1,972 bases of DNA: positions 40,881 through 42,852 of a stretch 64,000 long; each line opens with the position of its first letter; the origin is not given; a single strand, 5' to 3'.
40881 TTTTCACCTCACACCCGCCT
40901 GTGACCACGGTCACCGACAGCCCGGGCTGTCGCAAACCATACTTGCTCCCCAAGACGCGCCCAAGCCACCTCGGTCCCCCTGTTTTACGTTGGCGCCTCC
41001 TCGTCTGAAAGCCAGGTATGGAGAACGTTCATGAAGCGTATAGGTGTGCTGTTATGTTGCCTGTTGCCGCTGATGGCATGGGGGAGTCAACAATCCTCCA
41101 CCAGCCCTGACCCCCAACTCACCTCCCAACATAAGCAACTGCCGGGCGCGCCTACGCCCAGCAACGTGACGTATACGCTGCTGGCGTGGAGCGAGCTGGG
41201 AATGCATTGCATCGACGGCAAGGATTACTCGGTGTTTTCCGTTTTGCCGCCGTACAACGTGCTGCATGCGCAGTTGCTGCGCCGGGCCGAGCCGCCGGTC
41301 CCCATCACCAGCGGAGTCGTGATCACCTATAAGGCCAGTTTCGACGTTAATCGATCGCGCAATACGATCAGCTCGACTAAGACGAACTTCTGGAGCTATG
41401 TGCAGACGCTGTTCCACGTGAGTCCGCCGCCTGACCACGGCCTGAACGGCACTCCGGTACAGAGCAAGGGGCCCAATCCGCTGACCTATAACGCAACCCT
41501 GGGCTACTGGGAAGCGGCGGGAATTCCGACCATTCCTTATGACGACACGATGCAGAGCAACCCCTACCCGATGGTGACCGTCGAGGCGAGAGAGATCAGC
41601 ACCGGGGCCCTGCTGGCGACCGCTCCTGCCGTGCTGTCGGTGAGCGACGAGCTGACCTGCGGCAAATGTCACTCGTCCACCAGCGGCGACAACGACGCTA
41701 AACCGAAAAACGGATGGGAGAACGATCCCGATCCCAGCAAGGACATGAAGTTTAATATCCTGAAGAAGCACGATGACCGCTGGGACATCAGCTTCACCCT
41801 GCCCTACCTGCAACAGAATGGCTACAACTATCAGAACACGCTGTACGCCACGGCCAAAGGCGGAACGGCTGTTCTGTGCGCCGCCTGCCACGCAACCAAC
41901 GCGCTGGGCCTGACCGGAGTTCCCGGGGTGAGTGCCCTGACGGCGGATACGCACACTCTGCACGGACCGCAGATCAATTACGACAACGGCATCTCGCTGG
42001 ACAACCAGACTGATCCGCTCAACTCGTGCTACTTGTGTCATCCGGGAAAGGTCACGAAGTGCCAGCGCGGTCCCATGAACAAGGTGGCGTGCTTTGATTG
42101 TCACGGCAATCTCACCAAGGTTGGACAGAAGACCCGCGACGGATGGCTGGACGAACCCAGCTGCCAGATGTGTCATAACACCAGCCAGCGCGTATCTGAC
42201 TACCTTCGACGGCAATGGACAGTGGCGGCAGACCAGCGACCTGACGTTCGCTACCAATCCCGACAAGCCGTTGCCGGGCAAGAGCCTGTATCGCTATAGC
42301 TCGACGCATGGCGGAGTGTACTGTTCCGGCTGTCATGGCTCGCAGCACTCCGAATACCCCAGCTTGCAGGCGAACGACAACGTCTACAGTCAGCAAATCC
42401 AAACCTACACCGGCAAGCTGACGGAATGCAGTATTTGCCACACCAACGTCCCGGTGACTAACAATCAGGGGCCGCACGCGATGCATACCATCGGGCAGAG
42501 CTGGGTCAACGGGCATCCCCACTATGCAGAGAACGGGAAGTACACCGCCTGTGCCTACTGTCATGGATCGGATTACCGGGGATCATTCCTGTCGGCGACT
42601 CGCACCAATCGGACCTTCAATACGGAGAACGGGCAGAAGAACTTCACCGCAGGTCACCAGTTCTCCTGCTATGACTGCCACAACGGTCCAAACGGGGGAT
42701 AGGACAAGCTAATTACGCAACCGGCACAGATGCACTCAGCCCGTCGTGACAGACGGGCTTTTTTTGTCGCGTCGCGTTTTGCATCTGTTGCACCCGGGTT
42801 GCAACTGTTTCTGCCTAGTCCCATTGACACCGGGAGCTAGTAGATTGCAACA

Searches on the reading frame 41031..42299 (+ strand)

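Call 21: search_protein_families(library=pfam, max_evalue=0.001, proteins=[window:41031-42299:+])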
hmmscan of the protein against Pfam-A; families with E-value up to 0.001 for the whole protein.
window:41031-42299:+ (422 aa): 4 families
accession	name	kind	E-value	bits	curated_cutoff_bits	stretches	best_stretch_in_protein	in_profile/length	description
PF22113.1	Mtrc-MtrF_II-IV_dom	-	1.2e-07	31.9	30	0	351-387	6-40/176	Outer membrane cytochrome MtrC/MtrF-like, domains II/IV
PF14522.11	Cytochrome_C7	-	1.8e-06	28.1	24.8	0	350-388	12-54/67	Cytochrome c7 and related cytochrome c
PF14537.11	Cytochrom_c3_2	-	1.3e-05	26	25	0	332-387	8-69/79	Cytochrome c3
PF09699.15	Paired_CXXCH_1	-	1.4e-05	25.1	20.6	0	209-222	8-21/41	Doubled CXXCH motif (Paired_CXXCH_1)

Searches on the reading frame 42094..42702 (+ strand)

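Call 21: search_protein_families(library=pfam, max_evalue=0.001, proteins=[window:42094-42702:+])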
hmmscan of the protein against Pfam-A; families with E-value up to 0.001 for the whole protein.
window:42094-42702:+ (202 aa): 3 families
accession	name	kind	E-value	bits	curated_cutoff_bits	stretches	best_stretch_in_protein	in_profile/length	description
PF14522.11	Cytochrome_C7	-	6.5e-05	23.1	24.8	0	106-197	9-67/67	Cytochrome c7 and related cytochrome c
PF22113.1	Mtrc-MtrF_II-IV_dom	-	7.5e-05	22.8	30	1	98-197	70-164/176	Outer membrane cytochrome MtrC/MtrF-like, domains II/IV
PF09086.16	DUF1924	-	0.00011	22.9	22.5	0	90-126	7-43/96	Domain of unknown function (DUF1924)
